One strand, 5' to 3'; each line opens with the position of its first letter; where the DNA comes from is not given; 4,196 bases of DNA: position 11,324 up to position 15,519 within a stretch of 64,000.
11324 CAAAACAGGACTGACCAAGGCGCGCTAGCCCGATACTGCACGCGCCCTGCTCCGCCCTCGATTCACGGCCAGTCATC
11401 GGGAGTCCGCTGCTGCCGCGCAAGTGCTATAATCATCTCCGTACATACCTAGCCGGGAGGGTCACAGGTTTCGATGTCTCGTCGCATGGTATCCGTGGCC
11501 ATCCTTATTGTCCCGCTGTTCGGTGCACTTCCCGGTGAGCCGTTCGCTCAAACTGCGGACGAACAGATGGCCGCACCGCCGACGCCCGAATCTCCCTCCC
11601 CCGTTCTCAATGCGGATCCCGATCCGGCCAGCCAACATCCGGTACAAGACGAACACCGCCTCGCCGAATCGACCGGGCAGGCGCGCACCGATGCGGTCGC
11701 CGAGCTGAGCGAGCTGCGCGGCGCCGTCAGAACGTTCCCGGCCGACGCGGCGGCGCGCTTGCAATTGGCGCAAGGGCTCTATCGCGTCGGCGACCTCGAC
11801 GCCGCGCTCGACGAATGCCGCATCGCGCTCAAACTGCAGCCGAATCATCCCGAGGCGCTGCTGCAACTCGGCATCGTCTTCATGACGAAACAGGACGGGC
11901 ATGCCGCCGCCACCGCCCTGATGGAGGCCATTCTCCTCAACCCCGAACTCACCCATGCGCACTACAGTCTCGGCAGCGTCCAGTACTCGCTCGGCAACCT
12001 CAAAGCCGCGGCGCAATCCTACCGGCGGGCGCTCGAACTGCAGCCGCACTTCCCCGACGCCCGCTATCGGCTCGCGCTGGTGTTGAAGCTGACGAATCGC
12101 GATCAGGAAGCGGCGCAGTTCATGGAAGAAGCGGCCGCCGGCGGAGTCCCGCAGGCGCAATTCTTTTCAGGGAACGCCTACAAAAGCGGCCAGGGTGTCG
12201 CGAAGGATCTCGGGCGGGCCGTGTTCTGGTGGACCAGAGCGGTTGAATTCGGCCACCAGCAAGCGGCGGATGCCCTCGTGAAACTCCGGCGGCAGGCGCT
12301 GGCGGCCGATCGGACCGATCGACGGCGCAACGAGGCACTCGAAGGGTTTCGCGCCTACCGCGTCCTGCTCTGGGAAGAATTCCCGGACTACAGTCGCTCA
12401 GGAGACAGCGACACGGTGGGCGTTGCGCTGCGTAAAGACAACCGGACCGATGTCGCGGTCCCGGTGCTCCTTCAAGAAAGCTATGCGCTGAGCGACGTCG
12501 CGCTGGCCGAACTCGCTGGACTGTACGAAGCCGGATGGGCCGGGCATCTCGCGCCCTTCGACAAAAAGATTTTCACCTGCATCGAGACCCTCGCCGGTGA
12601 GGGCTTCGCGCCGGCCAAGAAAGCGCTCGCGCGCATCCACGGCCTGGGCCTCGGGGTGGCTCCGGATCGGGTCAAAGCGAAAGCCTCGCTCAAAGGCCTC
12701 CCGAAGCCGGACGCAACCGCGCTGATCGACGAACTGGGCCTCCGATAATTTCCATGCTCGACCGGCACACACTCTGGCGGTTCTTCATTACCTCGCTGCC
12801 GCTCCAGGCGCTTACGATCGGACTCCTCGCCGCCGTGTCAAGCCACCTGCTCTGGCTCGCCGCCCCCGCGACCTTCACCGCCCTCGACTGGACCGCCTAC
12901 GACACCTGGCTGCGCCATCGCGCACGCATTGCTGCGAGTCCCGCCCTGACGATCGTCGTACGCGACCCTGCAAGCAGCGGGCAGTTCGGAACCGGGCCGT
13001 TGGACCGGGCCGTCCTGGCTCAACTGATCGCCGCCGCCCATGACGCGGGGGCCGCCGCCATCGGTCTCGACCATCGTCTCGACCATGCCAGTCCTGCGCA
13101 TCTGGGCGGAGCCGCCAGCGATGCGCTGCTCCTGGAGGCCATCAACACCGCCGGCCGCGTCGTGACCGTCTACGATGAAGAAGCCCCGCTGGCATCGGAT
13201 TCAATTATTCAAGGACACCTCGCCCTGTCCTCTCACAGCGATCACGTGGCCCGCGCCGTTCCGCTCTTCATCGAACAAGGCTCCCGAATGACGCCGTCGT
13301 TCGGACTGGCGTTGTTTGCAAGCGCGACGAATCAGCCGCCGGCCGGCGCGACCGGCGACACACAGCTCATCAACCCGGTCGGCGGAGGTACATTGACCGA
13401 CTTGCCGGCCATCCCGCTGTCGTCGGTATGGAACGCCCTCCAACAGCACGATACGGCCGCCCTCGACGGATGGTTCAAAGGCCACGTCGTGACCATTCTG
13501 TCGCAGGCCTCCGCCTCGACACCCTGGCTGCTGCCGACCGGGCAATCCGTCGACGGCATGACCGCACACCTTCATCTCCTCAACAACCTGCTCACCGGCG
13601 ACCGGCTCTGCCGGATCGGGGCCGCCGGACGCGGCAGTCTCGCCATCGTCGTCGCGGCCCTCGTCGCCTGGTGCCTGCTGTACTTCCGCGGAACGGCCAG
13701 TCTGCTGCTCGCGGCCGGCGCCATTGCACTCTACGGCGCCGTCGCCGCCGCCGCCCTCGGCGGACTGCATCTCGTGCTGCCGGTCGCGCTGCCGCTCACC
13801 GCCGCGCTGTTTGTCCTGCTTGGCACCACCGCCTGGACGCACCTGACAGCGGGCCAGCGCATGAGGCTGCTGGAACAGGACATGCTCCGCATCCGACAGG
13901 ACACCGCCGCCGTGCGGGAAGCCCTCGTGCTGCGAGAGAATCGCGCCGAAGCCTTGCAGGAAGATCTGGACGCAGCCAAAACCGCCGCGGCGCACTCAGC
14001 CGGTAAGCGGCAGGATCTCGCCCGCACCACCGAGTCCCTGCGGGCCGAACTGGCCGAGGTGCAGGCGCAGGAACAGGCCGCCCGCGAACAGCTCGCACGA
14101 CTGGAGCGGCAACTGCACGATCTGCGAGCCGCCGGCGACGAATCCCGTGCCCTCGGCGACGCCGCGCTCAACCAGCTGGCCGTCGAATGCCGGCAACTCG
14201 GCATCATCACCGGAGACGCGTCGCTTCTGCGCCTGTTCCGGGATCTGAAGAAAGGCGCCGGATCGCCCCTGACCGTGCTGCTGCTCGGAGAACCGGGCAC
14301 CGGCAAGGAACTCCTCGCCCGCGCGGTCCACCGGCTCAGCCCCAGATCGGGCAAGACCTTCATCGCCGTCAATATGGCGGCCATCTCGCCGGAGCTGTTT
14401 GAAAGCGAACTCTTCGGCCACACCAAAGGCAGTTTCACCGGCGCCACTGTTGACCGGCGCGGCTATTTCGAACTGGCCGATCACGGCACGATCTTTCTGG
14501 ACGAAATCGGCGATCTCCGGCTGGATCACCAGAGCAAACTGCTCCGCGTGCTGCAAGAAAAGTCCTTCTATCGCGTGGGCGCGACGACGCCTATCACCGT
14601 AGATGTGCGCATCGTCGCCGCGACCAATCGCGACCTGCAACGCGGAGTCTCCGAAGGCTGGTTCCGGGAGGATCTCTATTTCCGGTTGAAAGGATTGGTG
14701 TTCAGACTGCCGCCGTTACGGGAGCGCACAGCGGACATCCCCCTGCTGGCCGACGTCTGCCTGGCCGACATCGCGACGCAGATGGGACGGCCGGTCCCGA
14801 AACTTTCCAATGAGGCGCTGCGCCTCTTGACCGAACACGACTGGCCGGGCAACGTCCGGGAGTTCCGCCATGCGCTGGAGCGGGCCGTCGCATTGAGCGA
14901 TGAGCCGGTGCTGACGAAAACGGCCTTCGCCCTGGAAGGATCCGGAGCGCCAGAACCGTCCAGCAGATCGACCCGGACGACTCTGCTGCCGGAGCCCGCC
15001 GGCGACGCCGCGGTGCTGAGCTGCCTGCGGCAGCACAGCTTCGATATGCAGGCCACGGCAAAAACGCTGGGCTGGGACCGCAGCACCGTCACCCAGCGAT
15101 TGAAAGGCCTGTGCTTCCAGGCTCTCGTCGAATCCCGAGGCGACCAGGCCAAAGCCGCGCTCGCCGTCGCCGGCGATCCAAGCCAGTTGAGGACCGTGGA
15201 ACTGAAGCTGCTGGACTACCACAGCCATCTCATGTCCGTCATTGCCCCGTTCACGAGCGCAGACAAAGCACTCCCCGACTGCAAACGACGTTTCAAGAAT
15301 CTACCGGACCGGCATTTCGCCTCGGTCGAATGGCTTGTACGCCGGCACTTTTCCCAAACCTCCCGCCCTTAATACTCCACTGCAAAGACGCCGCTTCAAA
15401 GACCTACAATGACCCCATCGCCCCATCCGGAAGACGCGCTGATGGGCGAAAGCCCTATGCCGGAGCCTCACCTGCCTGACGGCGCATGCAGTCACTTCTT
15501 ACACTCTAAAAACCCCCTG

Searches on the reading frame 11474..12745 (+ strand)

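Call 34: search_protein_families(library=pfam, proteins=[window:11474-12745:+], max_evalue=0.001)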
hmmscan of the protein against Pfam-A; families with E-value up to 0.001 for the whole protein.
window:11474-12745:+ (424 aa): 16 families
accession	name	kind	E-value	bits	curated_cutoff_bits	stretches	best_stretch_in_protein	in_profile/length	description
PF13414.12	TPR_11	-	2.3e-16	59.6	26.8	1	167-204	1-38/42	TPR repeat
PF07719.23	TPR_2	-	4.7e-16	57.9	27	1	162-192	3-33/34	Tetratricopeptide repeat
PF13432.12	TPR_16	-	3.6e-15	56.5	32.7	2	130-191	1-62/65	Tetratricopeptide repeat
PF00515.34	TPR_1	-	4.9e-15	55.1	27.8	1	162-193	3-34/34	Tetratricopeptide repeat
PF13181.12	TPR_8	-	3.4e-13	49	25.7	1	161-192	2-33/34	Tetratricopeptide repeat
PF13431.12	TPR_17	-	3.8e-10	39.7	24.4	0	183-213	2-32/34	Tetratricopeptide repeat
PF13428.12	TPR_14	-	4.4e-09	36.6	23.5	2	93-133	2-42/44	Tetratricopeptide repeat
PF14559.12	TPR_19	-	5.8e-09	36.6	25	1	173-222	4-53/68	Tetratricopeptide repeat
PF23914.1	TPR_CcmH_CycH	-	1.7e-08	34.9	42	1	161-222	51-115/158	Cytochrome c-type biogenesis protein H TPR domain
PF24575.1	TPR_Slam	-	6.8e-08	33.3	35.2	1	162-215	49-102/104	Surface lipoprotein assembly modifier, N-terminal TPR repeats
PF13371.12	TPR_9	-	1.8e-07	31.5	35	1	136-197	5-66/73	Tetratricopeptide repeat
PF14561.12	TPR_20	-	4.3e-06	27.4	25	0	75-113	5-43/90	Tetratricopeptide repeat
PF13424.12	TPR_12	-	2.6e-05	24.8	30.1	0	157-190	42-75/77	Tetratricopeptide repeat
PF12895.13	ANAPC3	-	0.0002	22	27.2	0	145-219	7-81/82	Anaphase-promoting complex, cyclosome, subunit 3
PF08238.18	Sel1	-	0.00022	22.1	30.7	1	226-258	1-33/36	Sel1 repeat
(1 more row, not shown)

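Call 69: search_protein_families(library=ncbifam, proteins=[window:11474-12745:+], max_evalue=0.001)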
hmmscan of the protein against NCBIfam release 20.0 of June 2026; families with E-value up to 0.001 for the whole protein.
window:11474-12745:+ (424 aa): 18 families
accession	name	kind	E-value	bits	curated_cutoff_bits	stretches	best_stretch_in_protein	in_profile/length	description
NF040959.1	MamA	equivalog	2e-15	56.8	200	1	81-219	60-198/204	magnetosome protein MamA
TIGR02917.1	PEP_TPR_lipo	equivalog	8.2e-15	53.7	312.2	1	78-228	553-703/899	XrtA/PEP-CTERM system TPR-repeat protein PrsT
TIGR02521.1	type_IV_pilW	equivalog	5.3e-13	49.1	154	2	130-196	35-101/234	type IV pilus biogenesis/stability protein PilW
TIGR02552.1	LcrH_SycD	equivalog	5.1e-11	42.4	104.8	1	155-221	47-113/136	SycD/LcrH family type III secretion system chaperone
NF033920.0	C39_PA2778_fam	equivalog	1.3e-09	37.9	150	1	145-222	175-252/255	PA2778 family cysteine peptidase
NF033762.1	social_mot_Tgl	equivalog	2.9e-09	36.7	225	2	161-220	32-92/252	social motility TPR repeat lipoprotein Tgl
NF033758.1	gliding_GltE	equivalog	2e-08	33.6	225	1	82-214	144-275/411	adventurous gliding motility TPR repeat lipoprotein GltE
TIGR02795.1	tol_pal_ybgF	equivalog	8e-08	32.9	90.1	1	160-219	39-101/119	tol-pal system protein YbgF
NF047371.1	FlcA_CTERM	equivalog_domain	1.2e-06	27.3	300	1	102-189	448-536/646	periplasmic flagellar collar protein FlcA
NF047507.1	TPR_BatC_Lepto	exception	1.4e-06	28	175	1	160-215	96-151/214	TPR repeat-containing protein BatC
NF033786.1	phenyl_MerG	equivalog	1.1e-05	25.5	350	0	215-272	54-111/217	phenylmercury resistance protein MerG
NF002725.1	PRK02603.1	equivalog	1.2e-05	25.3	143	0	161-220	73-132/173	photosystem I assembly protein Ycf3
TIGR00540.1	TPR_hemY_coli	hypoth_equivalog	4.1e-05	22.5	142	1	88-186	288-385/385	heme biosynthesis-associated TPR protein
NF053607.1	CHU_0125_OmpA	equivalog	6.4e-05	21.6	620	1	162-243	21-104/639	CHU_0125 family OmpA-like outer membrane integrity protein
NF041054.1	WAxxUGC_long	equivalog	9.9e-05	21.8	300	0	89-124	273-308/354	ResA-like WAxxUGC motif-containing protein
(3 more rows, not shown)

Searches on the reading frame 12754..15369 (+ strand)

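Call 3: search_protein_families(library=pfam, proteins=[window:12754-15369:+], max_evalue=0.01)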
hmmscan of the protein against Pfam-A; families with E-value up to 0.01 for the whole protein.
window:12754-15369:+ (872 aa): 11 families
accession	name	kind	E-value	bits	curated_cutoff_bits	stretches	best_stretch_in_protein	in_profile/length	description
PF00158.32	Sigma54_activat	-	2.5e-63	213.2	20.2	1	485-648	2-165/168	Sigma-54 interaction domain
PF05226.16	CHASE2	-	1.9e-23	83.8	26.3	1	32-304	7-254/257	CHASE2 domain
PF25601.1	AAA_lid_14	-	4.2e-20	71.8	27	1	656-727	1-72/87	AAA+ ATPase lid domain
PF14532.12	Sigma54_activ_2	-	9.1e-16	58.8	25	1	492-655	8-138/138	Sigma-54 interaction domain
PF07728.20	AAA_5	-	2.8e-07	31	22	1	508-628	2-125/139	AAA domain (dynein-related subfamily)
PF00004.35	AAA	-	7.1e-06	26.9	21.2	1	508-626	1-110/131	ATPase family associated with various cellular activities (AAA)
PF01078.27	Mg_chelatase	-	5.4e-05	23.1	20.3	1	507-625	24-157/207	Magnesium chelatase, subunit ChlI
PF02954.25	HTH_8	-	0.00035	20.7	22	1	757-784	13-40/42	Bacterial regulatory protein, Fis family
PF00493.29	MCM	-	0.00037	20.1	23.3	1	506-626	58-173/224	MCM P-loop domain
PF13191.12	AAA_16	-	0.0042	18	32.6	1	491-544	12-63/167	AAA ATPase domain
PF07724.20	AAA_2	-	0.0053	17.2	27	1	507-602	5-101/166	AAA domain (Cdc48 subfamily)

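Call 69: search_protein_families(library=ncbifam, proteins=[window:12754-15369:+], max_evalue=0.001)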
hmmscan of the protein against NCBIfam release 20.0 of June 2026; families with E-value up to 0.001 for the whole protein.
window:12754-15369:+ (872 aa): 28 families (the best 25 are shown)
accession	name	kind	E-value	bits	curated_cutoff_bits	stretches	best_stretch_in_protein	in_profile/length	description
TIGR01817.1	nifA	equivalog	2.5e-96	323.5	528.85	1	443-812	156-520/534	nif-specific transcriptional activator NifA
NF038308.1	RNA_repair_RtcR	equivalog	7.1e-89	299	650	1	394-738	97-445/530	RNA repair transcriptional activator RtcR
NF003451.0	PRK05022.1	equivalog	1e-86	291.7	476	1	452-781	163-503/512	nitric oxide reductase transcriptional regulator NorR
TIGR01818.1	ntrC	equivalog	3.3e-86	289.9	558.6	1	477-720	129-372/463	nitrogen regulation protein NR(I)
TIGR02915.1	PEP_resp_reg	equivalog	5.1e-84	282.7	502.6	1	479-781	136-437/445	PEP-CTERM-box response regulator transcription factor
NF008469.0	PRK11361.1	equivalog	6.9e-81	272.3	714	1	457-721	122-382/461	acetoacetate metabolism transcriptional regulator AtoC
NF041552.1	TF_PrdR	equivalog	1e-79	268.4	795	1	498-722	283-507/577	sigma-54 dependent transcriptional regulator PrdR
NF050807.1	TransRegFlbDCaul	equivalog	5.8e-78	262.8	750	1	479-832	115-448/454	sigma-54-dependent transcriptional regulator FlbD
NF011958.0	PRK15429.1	equivalog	6.1e-78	263.1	830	1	480-786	376-684/692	formate hydrogenlyase transcriptional activator FlhA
NF008176.1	PRK10923.1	equivalog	2.4e-75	253.9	620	1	484-706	140-362/469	nitrogen regulation protein NR(I)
TIGR02329.1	propionate_PrpR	equivalog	2.7e-72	244.1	499.2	1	405-784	141-525/526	propionate catabolism operon regulatory protein PrpR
TIGR02974.1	phageshock_pspF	equivalog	1.1e-71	241.7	443.55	1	505-814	22-331/336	phage shock protein operon transcriptional activator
NF011695.0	PRK15115.1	equivalog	1.9e-71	241.1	763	1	482-731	135-386/445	two-component system response regulator GlrR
NF041946.1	LuxO_transreg_Vib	equivalog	1.2e-70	238.6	800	1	480-721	131-372/463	quorum-sensing sigma-54 dependent transcriptional regulator LuxO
NF011953.0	PRK15424.1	equivalog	1.6e-69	235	703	1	476-784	212-532/538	propionate catabolism operon regulatory protein PrpR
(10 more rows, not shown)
